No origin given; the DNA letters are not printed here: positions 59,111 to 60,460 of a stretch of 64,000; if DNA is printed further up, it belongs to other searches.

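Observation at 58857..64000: Edge of a biosynthetic gene cluster: terminal NRPS A-T-TE module with FMO, LLM monooxygenase and SnoaL-like genes in one minus-strand operon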

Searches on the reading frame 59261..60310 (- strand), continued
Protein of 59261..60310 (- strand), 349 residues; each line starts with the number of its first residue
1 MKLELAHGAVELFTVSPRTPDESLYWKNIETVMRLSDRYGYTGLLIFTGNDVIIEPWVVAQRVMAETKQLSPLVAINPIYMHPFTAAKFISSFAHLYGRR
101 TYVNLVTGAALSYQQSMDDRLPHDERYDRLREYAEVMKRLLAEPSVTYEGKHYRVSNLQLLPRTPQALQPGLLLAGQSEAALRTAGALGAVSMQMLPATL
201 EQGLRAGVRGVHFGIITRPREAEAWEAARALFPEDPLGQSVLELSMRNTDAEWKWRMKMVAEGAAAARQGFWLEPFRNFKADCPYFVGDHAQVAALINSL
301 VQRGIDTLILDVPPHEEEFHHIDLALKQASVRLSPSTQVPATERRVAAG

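Call 49: search_solved_structures(query=L083:1663-3100:+, max_evalue=1e-10)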
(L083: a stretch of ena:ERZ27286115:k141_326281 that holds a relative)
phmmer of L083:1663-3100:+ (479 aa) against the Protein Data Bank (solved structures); distinct sequences matched with E-value up to 1e-10: 49.
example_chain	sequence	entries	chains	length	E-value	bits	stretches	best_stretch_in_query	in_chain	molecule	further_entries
6oyf_A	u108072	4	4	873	8.5e-83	281.7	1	14-479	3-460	Txo1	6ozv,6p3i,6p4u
6p1j_A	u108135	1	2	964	4.4e-78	266.2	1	14-479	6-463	Txo2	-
5u89_A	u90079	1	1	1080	2.3e-62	214.4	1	12-469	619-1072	Amino acid adenylation domain protein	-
2jgp_A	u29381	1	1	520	5.1e-59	203.4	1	12-451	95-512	TYROCIDINE SYNTHETASE 3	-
8xjz_C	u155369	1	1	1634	7e-56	193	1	14-472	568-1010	Peptide synthetase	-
8qnf_A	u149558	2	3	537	2.4e-52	181.3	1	16-465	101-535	Condensation domain TomBC from the Tomaymycin non-ribosomal peptide synthetase | Tomaymycin non-ribosomal peptide synthetase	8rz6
4zxh_A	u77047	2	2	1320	1.2e-49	172.5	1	13-458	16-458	ABBFA_003403 | Tyrocidine synthetase 3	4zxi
8z0q_C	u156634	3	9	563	7.7e-49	169.8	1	6-456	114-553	Special condensation domain in NRPS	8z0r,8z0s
7kw2_A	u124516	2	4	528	9.7e-49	169.5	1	12-460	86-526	PCP-C didomain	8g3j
7kvw_A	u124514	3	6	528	1.5e-48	168.8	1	12-460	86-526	PCP-C didomain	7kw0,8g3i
4tx2_B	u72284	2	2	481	2.5e-47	164.8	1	11-465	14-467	Non-ribosomal peptide synthetase | Peptide synthetase, module 7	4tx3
8fx7_A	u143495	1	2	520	7.9e-47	163.2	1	12-454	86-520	PCP-C didomain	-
8fx6_A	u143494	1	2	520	1.3e-46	162.5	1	12-454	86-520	PCP-C didomain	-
6m7l_B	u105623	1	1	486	1.7e-44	155.5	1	15-367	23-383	Putative non-ribosomal peptide synthetase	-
8hlk_A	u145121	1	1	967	9.3e-43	149.7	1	7-479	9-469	Microcystin synthetase B (Fragment)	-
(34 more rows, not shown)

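Call 52: search_solved_structures(query=L080:8521-9195:+, max_evalue=1, show_alignments=1)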
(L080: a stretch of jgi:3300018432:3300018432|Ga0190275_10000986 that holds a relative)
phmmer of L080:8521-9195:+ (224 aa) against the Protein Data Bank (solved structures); distinct sequences matched with E-value up to 1: 34.
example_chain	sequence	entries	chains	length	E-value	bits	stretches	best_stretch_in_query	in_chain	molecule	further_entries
6m9z_A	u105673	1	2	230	0.00019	24.6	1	12-121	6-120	Fluorescent protein lanFP6G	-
7sfa_A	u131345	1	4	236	0.00022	24.4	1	12-121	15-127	Fluorescent protein lanFP10A2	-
7z7q_A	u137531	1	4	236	0.00033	23.8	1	11-171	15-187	NeonCyan1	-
7z7o_A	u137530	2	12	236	0.00038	23.6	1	11-171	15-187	NeonCyan0.95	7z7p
8u23_A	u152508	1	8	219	0.0004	23.6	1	17-199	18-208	Green Fluorescent Protein Variant #8, ccGFP 8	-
5ltp_A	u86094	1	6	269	0.00048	23.3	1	11-169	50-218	mNeonGreen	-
8u22_A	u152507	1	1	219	0.00053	23.2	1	17-199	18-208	Green Fluorescent Protein Variant #7, ccGFP 7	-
6m9x_A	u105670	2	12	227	0.00057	23.1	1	12-121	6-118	Fluorescent protein lanFP10A | Uncharacterized protein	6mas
7sf9_A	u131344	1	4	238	0.00076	22.7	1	12-121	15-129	Violet Fluorescent Protein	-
9fem_A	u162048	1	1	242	0.001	22.2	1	11-169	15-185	mNeonGreen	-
8u20_A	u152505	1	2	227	0.0012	22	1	17-201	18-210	Green Fluorescent Protein Variant #5, ccGFP 5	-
5ltr_A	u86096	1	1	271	0.0014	21.8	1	11-169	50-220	mNeonGreen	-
8u21_A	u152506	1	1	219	0.0015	21.7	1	17-199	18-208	Green Fluorescent Protein Variant E6, ccGFP E6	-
8dj8_A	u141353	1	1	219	0.0018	21.4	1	83-199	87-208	Calgreen One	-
8u24_A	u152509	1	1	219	0.0018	21.4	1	83-199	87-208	Green Fluorescent Protein Variant #9, ccGFP 9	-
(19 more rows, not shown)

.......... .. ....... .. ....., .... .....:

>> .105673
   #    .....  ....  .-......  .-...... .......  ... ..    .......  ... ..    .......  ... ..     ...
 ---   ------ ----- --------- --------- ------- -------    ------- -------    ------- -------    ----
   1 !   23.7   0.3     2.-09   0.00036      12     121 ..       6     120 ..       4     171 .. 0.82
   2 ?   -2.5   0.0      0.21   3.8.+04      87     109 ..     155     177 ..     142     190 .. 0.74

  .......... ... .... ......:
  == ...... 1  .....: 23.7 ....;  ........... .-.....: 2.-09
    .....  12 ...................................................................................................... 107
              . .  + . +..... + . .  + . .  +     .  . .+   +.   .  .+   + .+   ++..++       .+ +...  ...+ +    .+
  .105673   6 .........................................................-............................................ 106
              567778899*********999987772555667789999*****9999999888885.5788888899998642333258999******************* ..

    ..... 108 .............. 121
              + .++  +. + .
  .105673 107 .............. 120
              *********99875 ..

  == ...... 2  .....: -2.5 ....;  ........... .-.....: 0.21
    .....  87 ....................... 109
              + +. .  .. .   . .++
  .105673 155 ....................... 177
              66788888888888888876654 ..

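Call 57: search_solved_structures(query=A1, max_evalue=1e-10, show_alignments=1)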
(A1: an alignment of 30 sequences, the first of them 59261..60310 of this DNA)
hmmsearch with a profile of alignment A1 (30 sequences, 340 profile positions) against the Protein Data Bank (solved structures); distinct sequences matched with E-value up to 1e-10: 7.
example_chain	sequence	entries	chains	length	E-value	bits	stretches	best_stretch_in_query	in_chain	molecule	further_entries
1m41_A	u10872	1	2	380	3.8e-31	111.8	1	29-321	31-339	FMNH2-dependent alkanesulfonate monooxygenase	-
1nqk_A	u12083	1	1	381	3.8e-31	111.7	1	29-321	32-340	Alkanesulfonate monooxygenase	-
7jv3_A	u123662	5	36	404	4.6e-31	111.5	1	29-323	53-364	Alkanesulfonate monooxygenase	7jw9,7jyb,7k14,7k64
3rao_A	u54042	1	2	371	2.6e-17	66.3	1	54-192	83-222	Putative Luciferase-like Monooxygenase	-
8t0u_A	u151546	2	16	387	8.5e-16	61.3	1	55-227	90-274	FMNH(2)-dependent dimethylsulfone monooxygenase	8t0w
9fp4_A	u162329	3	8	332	6.2e-13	51.9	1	56-175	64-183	F420-dependent hydroxymycolic acid dehydrogenase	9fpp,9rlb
8vw6_A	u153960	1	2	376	4.2e-11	45.8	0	26-185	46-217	Alkanesulfonate monooxygenase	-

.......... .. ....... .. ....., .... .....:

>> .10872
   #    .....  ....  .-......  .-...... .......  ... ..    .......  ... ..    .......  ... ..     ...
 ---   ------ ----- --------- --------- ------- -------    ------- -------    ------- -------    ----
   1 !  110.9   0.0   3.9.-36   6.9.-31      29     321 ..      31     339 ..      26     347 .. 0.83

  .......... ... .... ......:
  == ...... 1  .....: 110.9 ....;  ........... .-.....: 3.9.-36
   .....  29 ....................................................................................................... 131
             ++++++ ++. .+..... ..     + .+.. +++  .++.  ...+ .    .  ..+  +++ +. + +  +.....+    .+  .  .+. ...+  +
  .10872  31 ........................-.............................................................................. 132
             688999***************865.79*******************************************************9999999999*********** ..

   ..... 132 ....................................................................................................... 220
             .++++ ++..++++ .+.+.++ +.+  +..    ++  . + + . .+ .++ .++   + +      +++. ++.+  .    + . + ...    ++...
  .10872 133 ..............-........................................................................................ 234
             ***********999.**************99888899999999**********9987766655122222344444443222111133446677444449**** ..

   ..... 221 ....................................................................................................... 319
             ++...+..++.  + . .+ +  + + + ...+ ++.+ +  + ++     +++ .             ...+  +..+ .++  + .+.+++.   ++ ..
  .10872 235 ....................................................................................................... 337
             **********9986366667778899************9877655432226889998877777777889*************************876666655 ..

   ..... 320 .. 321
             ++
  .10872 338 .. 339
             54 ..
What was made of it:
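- On SsuD / alkanesulfonate monooxygenase: Arg226 and His228 lie in a segment missing from the clade, and Cys54 is not conserved (call 57).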
